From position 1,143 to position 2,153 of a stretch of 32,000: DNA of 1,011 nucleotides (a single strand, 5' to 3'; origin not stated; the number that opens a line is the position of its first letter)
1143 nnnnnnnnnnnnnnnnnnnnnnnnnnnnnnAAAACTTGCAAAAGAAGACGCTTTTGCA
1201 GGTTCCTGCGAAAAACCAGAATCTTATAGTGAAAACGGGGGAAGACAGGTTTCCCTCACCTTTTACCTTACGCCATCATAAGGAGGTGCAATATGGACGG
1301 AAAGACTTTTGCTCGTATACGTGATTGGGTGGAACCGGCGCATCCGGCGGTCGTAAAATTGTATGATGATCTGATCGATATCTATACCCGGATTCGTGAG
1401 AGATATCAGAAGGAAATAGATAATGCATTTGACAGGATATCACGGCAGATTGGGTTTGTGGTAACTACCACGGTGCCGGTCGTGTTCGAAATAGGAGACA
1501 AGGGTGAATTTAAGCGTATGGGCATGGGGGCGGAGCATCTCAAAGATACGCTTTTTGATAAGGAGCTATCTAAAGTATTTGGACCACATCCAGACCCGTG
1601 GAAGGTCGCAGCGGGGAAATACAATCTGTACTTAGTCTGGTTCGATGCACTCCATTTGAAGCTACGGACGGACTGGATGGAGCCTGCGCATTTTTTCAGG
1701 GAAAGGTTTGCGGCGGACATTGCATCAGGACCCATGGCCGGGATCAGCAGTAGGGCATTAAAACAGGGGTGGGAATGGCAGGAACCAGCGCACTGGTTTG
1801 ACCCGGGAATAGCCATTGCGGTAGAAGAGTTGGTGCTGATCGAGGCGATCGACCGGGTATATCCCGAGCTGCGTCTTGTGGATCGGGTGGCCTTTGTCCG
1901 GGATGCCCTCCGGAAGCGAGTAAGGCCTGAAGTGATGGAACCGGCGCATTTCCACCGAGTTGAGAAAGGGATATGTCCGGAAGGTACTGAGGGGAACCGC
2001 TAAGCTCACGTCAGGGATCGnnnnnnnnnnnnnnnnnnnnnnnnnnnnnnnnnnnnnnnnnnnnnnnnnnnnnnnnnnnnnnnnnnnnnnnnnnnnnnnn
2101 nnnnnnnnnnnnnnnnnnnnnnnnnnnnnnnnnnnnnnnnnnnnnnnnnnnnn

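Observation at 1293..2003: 236-aa protein with four copies of a W-x-E-P-A-H motif next to a radical SAM gene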

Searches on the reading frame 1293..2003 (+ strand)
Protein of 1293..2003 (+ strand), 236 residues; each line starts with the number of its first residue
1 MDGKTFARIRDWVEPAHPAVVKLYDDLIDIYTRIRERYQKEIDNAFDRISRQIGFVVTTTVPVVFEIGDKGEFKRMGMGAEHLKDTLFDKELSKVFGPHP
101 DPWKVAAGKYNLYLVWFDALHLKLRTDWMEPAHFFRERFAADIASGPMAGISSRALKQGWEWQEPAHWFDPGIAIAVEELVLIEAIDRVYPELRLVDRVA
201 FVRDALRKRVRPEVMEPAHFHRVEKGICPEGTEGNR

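Call 3: search_protein_families(library=pfam, proteins=[window:1293-2003:+], max_evalue=0.1)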
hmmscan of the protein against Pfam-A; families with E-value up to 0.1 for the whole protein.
window:1293-2003:+ (236 aa): 0 families

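Call 4: search_protein_families(library=ncbifam, proteins=[window:1293-2003:+], max_evalue=0.1)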
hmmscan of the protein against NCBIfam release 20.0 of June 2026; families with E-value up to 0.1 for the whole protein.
window:1293-2003:+ (236 aa): 0 families

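Call 5: find_homologous_proteins(query=window:1293-2003:+, max_evalue=0.01)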
Query window:1293-2003:+ (236 aa): 655 proteins with E <= 0.01 among 1058 candidates; the best 120 are listed.
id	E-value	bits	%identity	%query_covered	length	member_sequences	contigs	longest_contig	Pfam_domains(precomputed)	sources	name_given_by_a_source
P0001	4.9e-159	545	100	100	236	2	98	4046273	-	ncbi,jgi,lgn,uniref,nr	ncbi:MAG: hypothetical protein DCC43_10490 [Candidatus Brocadia sp.]|jgi:hypothetical protein|uniref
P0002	6.3e-135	466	86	100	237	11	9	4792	-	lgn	-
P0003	7.9e-132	456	85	100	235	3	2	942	-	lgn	-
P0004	9.8e-132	456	86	100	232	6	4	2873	-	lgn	-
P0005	1.6e-131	455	83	100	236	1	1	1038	-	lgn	-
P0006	9.1e-129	446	83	100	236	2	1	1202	-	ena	-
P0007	4.5e-90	319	65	99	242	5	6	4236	-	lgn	-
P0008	3.4e-88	313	58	98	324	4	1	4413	-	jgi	jgi:hypothetical protein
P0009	3.3e-87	310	63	95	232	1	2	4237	-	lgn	-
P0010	4.1e-86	307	59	97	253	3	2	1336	-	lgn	-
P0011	1.4e-85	305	60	97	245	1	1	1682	-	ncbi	-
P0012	2.1e-84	301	58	97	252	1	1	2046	-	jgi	jgi:hypothetical protein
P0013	2.8e-83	297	61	95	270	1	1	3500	-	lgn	-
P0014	6.4e-83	296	63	94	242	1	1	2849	-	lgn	-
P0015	1.3e-82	295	57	97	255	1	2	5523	-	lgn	-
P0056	2.4e-71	258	55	99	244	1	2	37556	-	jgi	jgi:hypothetical protein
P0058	3.6e-71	258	58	93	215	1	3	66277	-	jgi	jgi:hypothetical protein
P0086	9.9e-67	243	51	90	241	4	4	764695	-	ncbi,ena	-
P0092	1.8e-66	242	54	94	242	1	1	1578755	-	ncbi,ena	-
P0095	2.3e-66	242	51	99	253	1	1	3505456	-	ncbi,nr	ncbi:MAG: hypothetical protein JSV16_03695 [Candidatus Hydrogenedentota bacterium]|nr:MAG: hypotheti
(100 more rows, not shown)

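Call 6: search_solved_structures(query=window:1293-2003:+, max_evalue=10)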
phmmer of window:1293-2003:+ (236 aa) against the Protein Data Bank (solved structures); distinct sequences matched with E-value up to 10: 31.
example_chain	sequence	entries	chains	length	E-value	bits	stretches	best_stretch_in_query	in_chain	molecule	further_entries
3m5g_B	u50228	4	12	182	0.29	13.8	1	36-96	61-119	Hemagglutinin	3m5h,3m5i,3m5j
6mlm_C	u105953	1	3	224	0.37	13.4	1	36-96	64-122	Hemagglutinin HA2 chain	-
6d7u_B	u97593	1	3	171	0.53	12.9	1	33-96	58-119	Hemagglutinin HA2 chain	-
7byq_A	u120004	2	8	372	0.56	12.9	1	4-49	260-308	Metallo-beta-lactamase PNGM-1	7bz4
7bz1_A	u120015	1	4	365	0.6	12.8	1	4-49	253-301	Metallo-beta-lactamase PNGM-1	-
7wi1_A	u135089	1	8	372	0.61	12.7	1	4-49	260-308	Metallo-beta-lactamase PNGM-1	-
7bz3_A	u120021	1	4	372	0.62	12.7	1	4-49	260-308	Metallo-beta-lactamase PNGM-1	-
6j4n_A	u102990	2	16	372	0.62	12.7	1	4-49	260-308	Metallo-beta-lactamases PNGM-1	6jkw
7bzi_G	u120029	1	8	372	0.62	12.7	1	4-49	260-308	Metallo-beta-lactamase PNGM-1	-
6ii4_B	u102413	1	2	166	0.7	12.5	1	34-96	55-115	Hemagglutinin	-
4lki_B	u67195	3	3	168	0.71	12.5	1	34-96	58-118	hemagglutinin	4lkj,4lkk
4kol_B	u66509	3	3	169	0.72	12.5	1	34-96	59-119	Hemagglutinin HA2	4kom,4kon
6ii9_B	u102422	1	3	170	0.72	12.5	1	34-96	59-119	Hemagglutinin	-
6ii8_B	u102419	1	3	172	0.74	12.5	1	34-96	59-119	Hemagglutinin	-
4n60_B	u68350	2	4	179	0.76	12.4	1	34-96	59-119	Hemagglutinin HA2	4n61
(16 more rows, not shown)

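Call 8: find_encoding_contigs(protein=P0001, flank=10000, max_places=3)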
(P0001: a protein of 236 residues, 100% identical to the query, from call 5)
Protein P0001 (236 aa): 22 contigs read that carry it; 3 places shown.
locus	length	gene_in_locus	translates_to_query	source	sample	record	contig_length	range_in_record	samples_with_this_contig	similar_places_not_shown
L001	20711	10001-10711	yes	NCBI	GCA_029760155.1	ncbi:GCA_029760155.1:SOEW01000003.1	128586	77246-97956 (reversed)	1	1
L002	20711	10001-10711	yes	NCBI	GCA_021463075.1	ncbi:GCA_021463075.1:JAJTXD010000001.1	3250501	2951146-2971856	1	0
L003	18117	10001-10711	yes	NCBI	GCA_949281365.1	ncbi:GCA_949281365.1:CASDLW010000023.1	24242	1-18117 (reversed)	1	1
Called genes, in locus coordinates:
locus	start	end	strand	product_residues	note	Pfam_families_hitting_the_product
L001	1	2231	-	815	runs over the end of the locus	PF02518:HATPase_c, PF00204:DNA_gyraseB, PF01751:Toprim, PF00986:DNA_gyraseB_C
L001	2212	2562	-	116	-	PF05258:DciA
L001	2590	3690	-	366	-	PF00712:DNA_pol3_beta, PF02767:DNA_pol3_beta_2, PF02768:DNA_pol3_beta_3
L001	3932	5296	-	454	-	PF11638:DnaA_N, PF00308:Bac_DnaA, PF01695:IstB_IS21 (weak), PF08299:Bac_DnaA_C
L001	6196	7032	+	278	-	PF00656:Peptidase_C14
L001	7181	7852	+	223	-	-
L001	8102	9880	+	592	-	PF02310:B12-binding, PF04055:Radical_SAM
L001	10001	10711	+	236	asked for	-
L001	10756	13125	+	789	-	-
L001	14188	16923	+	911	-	PF00176:SNF2-rel_dom, PF04851:ResIII, PF00270:DEAD, PF00271:Helicase_C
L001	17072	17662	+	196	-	PF09195:Endonuc-BglII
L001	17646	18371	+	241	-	PF05063:MT-A70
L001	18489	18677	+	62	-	-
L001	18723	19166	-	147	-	PF24738:DUF7689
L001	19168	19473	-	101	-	-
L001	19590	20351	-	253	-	-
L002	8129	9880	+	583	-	PF02310:B12-binding, PF04055:Radical_SAM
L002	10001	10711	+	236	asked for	-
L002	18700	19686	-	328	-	PF04055:Radical_SAM, PF06463:Mob_synth_C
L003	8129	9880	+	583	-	PF02310:B12-binding, PF04055:Radical_SAM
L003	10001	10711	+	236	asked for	-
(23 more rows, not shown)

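Call 9: find_encoding_contigs(protein=P0095, flank=10000, max_places=2)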
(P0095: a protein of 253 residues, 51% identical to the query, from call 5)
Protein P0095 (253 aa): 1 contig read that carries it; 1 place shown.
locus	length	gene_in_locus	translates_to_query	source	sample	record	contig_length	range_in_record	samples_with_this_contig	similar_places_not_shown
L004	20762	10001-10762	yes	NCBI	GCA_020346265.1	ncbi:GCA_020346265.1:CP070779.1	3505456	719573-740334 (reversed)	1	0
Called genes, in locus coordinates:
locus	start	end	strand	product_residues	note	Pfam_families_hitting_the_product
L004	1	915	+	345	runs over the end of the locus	-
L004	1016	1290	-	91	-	-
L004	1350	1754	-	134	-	PF06146:PsiE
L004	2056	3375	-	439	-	-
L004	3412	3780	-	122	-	-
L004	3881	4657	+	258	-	PF01098:FTSW_RODA_SPOVE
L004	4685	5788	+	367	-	PF03033:Glyco_transf_28, PF04101:Glyco_tran_28_C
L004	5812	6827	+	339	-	PF01225:Mur_ligase, PF08245:Mur_ligase_M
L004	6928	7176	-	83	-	-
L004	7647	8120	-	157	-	PF00293:NUDIX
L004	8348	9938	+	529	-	PF04055:Radical_SAM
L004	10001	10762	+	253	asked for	-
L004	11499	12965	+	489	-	PF03176:MMPL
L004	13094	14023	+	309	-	PF03448:MgtE_N (faint), PF14842:FliG_N, PF14841:FliG_M, PF14842:FliG_N (weak), PF01706:FliG_C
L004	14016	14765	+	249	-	PF02108:FliH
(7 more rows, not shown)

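Call 10: find_encoding_contigs(protein=P0092, flank=10000, max_places=2)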
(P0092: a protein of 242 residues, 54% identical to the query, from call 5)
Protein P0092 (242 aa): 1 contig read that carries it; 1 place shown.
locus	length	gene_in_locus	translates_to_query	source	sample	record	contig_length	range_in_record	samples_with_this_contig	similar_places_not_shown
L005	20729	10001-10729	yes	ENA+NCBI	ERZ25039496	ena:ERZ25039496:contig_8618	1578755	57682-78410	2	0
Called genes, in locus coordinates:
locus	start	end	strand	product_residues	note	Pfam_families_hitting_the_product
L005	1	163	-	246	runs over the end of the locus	-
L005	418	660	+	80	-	PF04070:DUF378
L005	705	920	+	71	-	-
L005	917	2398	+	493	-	PF01370:Epimerase, PF05368:NmrA, PF13460:NAD_binding_10, PF11066:DUF2867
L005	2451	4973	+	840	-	PF00501:AMP-binding, PF00550:PP-binding, PF01553:Acyltransferase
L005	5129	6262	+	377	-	PF07228:SpoIIE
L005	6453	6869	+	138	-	-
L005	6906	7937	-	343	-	PF13353:Fer4_12 (weak), PF04055:Radical_SAM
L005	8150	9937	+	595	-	PF02310:B12-binding, PF04055:Radical_SAM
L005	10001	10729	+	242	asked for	-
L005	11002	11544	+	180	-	-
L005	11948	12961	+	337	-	PF03972:MmgE_PrpD_N, PF19305:MmgE_PrpD_C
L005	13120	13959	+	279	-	PF00330:Aconitase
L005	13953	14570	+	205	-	PF00330:Aconitase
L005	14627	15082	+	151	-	PF00694:Aconitase_C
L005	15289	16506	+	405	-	PF00180:Iso_dh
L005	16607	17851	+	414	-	PF06857:ACP, PF03328:HpcH_HpaI, PF15617:C-C_Bond_Lyase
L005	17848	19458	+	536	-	PF04223:CitF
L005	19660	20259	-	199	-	PF00078:RVT_1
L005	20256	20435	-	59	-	-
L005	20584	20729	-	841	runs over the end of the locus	PF00069:Pkinase, PF01636:APH (faint), PF07714:PK_Tyr_Ser-Thr, PF03109:ABC1 (weak), PF13424:TPR_12 (weak)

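Call 15: search_protein_families(library=ncbifam, proteins=[L001:8102-9880:+, L005:8150-9937:+, L001:7181-7852:+, L001:6196-7032:+], max_evalue=0.001)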
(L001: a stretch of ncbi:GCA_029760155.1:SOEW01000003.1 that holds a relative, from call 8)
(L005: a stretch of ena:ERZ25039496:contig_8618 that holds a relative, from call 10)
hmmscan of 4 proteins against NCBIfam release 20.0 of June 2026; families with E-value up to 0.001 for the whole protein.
L001:8102-9880:+ (592 aa): 23 families
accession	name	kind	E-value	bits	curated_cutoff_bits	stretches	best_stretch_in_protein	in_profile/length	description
TIGR04367.1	HpnR_B12_rSAM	equivalog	4.9e-28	97.9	650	1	12-382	21-377/490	hopanoid C-3 methylase HpnR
TIGR03471.1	HpnJ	equivalog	1.2e-26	93.6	577.6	1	58-384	71-396/472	hopanoid biosynthesis associated radical SAM protein HpnJ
TIGR02026.1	BchE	equivalog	1.6e-25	90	481.35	1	14-326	23-338/497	magnesium-protoporphyrin IX monomethyl ester anaerobic oxidative cyclase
TIGR04072.2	rSAM_ladder_B12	equivalog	5.3e-21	74.8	360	1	14-379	19-376/443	lipid biosynthesis B12-binding/radical SAM protein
TIGR03975.1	rSAM_ocin_1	subfamily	5.7e-21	74.6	281.85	1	41-337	117-414/606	RiPP maturation radical SAM C-methyltransferase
NF038361.1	rSAM_Sden_1168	equivalog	1.6e-20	73.2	575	1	14-371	86-469/560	Sden_1168 family B12-binding radical SAM P-methyltransferase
NF050148.1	rSAM_ApyD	equivalog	3.1e-19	68.8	750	1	13-363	25-376/645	RiPP biosynthesis radical SAM protein ApyD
TIGR04013.1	B12_SAM_MJ_1487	hypoth_equivalog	6.4e-17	61.5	251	1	39-348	29-328/382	TIGR04013 family B12-binding domain/radical SAM domain-containing protein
TIGR04295.1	B12_rSAM_oligo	hypoth_equivalog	7.1e-17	61.2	400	1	15-310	27-318/422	TIGR04295 family B12-binding domain-containing radical SAM protein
TIGR04385.1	B12_rSAM_cofa1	equivalog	1.5e-16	60.7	450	1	14-351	21-362/438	B12 lower ligand biosynthesis radical SAM protein BzaD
TIGR04479.1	bcpD_PhpK_rSAM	subfamily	4.4e-16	58.3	600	1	13-326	72-382/504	PhpK family radical SAM P-methyltransferase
NF033712.0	B12_rSAM_KedN5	subfamily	1.8e-15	56.2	700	1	27-237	36-253/624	KedN5 family methylcobalamin-dependent radical SAM C-methyltransferase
TIGR04014.1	B12_SAM_MJ_0865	equivalog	2.9e-15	56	360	1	15-371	13-354/434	methyl-coenzyme M reductase glutamine C-methyltransferase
NF040542.1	rSAM_RCCLKC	equivalog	5e-14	52.3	450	1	57-352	53-349/423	arsinothricin biosynthesis radical SAM protein ArsL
NF040546.1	rSAM_CUAEP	equivalog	7.3e-14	51.3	500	1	14-353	14-341/468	CUAEP/CCAEP-tail radical SAM (seleno)protein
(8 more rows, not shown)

L005:8150-9937:+ (595 aa): 27 families (the best 25 are shown)
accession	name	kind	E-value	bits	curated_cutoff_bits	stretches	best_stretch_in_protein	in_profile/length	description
TIGR04367.1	HpnR_B12_rSAM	equivalog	3.1e-29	101.8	650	1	12-338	21-337/490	hopanoid C-3 methylase HpnR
TIGR04072.2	rSAM_ladder_B12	equivalog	7.7e-26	90.7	360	1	14-380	19-377/443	lipid biosynthesis B12-binding/radical SAM protein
TIGR02026.1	BchE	equivalog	3.9e-25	88.7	481.35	1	8-329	14-341/497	magnesium-protoporphyrin IX monomethyl ester anaerobic oxidative cyclase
TIGR04385.1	B12_rSAM_cofa1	equivalog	8.9e-24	84.5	450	1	14-343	21-354/438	B12 lower ligand biosynthesis radical SAM protein BzaD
NF050148.1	rSAM_ApyD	equivalog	4.8e-21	74.8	750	1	12-347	24-360/645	RiPP biosynthesis radical SAM protein ApyD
TIGR03975.1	rSAM_ocin_1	subfamily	1.4e-20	73.4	281.85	1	43-337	119-414/606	RiPP maturation radical SAM C-methyltransferase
TIGR03471.1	HpnJ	equivalog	7.2e-19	68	577.6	1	126-384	140-396/472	hopanoid biosynthesis associated radical SAM protein HpnJ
TIGR04013.1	B12_SAM_MJ_1487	hypoth_equivalog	8.1e-19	67.7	251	1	40-333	30-313/382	TIGR04013 family B12-binding domain/radical SAM domain-containing protein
NF038361.1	rSAM_Sden_1168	equivalog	2.5e-18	66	575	1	14-379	86-477/560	Sden_1168 family B12-binding radical SAM P-methyltransferase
NF040542.1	rSAM_RCCLKC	equivalog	9.8e-18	64.5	450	1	68-353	64-350/423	arsinothricin biosynthesis radical SAM protein ArsL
TIGR04479.1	bcpD_PhpK_rSAM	subfamily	1e-17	63.7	600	1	13-331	72-387/504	PhpK family radical SAM P-methyltransferase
TIGR04014.1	B12_SAM_MJ_0865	equivalog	6.8e-17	61.4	360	1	68-371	56-354/434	methyl-coenzyme M reductase glutamine C-methyltransferase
TIGR04295.1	B12_rSAM_oligo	hypoth_equivalog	4.4e-15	55.3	400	1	16-310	28-318/422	TIGR04295 family B12-binding domain-containing radical SAM protein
NF033712.0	B12_rSAM_KedN5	subfamily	9.2e-14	50.6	700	1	27-239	36-256/624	KedN5 family methylcobalamin-dependent radical SAM C-methyltransferase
NF045585.1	rSAM_slr0320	equivalog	9.3e-14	50.8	775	1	84-329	140-385/511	photosystem II high light acclimation radical SAM protein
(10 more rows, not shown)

L001:7181-7852:+ (223 aa): 0 families

L001:6196-7032:+ (278 aa): 1 family
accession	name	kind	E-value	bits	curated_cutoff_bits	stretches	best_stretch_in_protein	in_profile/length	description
NF047832.1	caspase_w_EACC1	subfamily_domain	2.1e-05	24.1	140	0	25-155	18-150/211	caspase, EACC1-associated type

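Call 18: find_encoding_contigs(protein=P0086, flank=8000, max_places=2)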
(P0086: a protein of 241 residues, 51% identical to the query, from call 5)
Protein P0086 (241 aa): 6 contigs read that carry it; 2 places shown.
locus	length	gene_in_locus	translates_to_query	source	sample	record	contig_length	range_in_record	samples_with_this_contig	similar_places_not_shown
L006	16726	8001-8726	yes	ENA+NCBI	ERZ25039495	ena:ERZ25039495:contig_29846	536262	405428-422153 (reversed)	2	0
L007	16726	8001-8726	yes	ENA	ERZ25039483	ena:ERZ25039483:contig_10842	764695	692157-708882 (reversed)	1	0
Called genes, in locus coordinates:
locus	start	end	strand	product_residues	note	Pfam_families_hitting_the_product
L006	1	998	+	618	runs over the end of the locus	PF02730:AFOR_N, PF01314:AFOR_C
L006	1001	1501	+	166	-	PF13484:Fer4_16 (faint), PF14697:Fer4_21 (faint), PF25160:LdpA_Fe-S-bd (faint), PF12797:Fer4_2 (faint), PF13237:Fer4_10 (weak), PF13247:Fer4_11, PF12838:Fer4_7 (weak), PF00037:Fer4 (weak), +2 more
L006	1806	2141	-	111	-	-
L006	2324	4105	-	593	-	PF08439:Peptidase_M3_N, PF01432:Peptidase_M3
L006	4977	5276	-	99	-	-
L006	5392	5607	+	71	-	-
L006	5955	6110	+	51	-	-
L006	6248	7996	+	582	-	PF02310:B12-binding, PF04055:Radical_SAM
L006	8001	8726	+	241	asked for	-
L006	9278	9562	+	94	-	-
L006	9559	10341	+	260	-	-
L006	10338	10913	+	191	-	-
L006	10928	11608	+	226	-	PF00005:ABC_tran (weak)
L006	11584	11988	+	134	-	PF00583:Acetyltransf_1 (weak), PF13508:Acetyltransf_7 (weak)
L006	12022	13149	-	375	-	PF00226:DnaJ, PF01556:DnaJ_C, PF15777:Anti-TRAP (faint), PF00684:DnaJ_CXXCXGXG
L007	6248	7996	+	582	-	PF02310:B12-binding, PF04055:Radical_SAM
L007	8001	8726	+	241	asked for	-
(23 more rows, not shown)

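Call 19: find_encoding_contigs(protein=P0058, flank=8000, max_places=2)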
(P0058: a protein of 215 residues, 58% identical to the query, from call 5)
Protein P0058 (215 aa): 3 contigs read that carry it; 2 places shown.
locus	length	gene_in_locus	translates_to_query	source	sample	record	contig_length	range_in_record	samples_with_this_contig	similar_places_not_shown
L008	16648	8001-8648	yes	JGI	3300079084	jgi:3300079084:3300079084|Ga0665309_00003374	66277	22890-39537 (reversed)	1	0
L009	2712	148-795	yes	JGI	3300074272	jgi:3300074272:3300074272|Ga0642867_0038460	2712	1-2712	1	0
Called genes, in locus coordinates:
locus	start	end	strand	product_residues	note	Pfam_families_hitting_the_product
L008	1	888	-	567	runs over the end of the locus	PF00498:FHA, PF16697:Yop-YscD_cpl, PF07228:SpoIIE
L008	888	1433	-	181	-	PF01475:FUR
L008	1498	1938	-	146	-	PF08823:PG_binding_2 (weak), PF01471:PG_binding_1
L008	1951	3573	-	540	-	PF00089:Trypsin, PF13365:Trypsin_2, PF00595:PDZ, PF13180:PDZ_2, PF17820:PDZ_6, PF00595:PDZ, PF13180:PDZ_2, PF17820:PDZ_6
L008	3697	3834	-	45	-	-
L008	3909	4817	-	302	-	PF00892:EamA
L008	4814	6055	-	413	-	PF04389:Peptidase_M28, PF01546:Peptidase_M20, PF07687:M20_dimer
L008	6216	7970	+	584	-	PF02310:B12-binding, PF04055:Radical_SAM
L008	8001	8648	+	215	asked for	-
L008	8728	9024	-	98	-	PF05532:CsbD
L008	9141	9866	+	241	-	-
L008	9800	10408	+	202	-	PF04978:MST, PF12867:DinB_2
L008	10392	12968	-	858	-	PF11897:DUF3417, PF00343:Phosphorylase, PF28476:GlgP_C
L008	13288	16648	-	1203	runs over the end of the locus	PF13620:CarboxypepD_reg, PF13715:CarbopepD_reg_2 (weak), PF25183:OMP_b-brl_4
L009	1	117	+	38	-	?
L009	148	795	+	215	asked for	-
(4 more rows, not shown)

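Call 20: find_encoding_contigs(protein=P0056, flank=8000, max_places=2)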
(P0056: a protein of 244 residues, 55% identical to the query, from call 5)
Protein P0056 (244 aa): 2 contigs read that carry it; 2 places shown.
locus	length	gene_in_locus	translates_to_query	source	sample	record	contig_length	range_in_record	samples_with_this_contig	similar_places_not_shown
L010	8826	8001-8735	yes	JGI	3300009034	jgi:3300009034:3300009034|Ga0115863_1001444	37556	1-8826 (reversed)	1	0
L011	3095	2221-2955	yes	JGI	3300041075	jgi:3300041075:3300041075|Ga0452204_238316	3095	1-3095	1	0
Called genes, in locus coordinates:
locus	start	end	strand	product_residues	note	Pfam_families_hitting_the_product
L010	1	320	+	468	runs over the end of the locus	PF02310:B12-binding, PF04055:Radical_SAM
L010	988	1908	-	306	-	PF04307:YdjM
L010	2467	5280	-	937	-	PF01447:Peptidase_M4, PF02868:Peptidase_M4_C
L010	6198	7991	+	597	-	PF02310:B12-binding, PF04055:Radical_SAM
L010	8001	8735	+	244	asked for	-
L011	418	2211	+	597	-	PF02310:B12-binding, PF04055:Radical_SAM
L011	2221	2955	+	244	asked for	-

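Call 21: predict_structure(alignment_id=A1)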
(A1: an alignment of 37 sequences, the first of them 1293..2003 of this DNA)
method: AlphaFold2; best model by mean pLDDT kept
length: 236 residues; sequences in the alignment: 37
mean_pLDDT: 72.2   pTM: 0.65
mean pLDDT of the five models: 72.2, 71.3, 70.4, 70.3, 69.5
residues with pLDDT >= 90: 92; 70-90: 44; 50-70: 41; < 50: 59
segments of 3 or more residues with pLDDT < 50: 139-172, 219-236
pLDDT, mean of each block of 10 residues (from residue 1): 51 67 93 95 94 84 93 92 92 86 92 94 71 49 44 39 42 66 92 84 66 50 42 36
secondary structure, 60 per line:
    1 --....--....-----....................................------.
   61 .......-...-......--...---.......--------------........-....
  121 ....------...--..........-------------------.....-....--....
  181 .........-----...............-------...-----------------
elements in order: H3-6 H9-12 H18-53 E60-67 E73-78 H87-93 E108-115 H117-124 H136-145 H165-169 H171-174 H177-189 H195-209
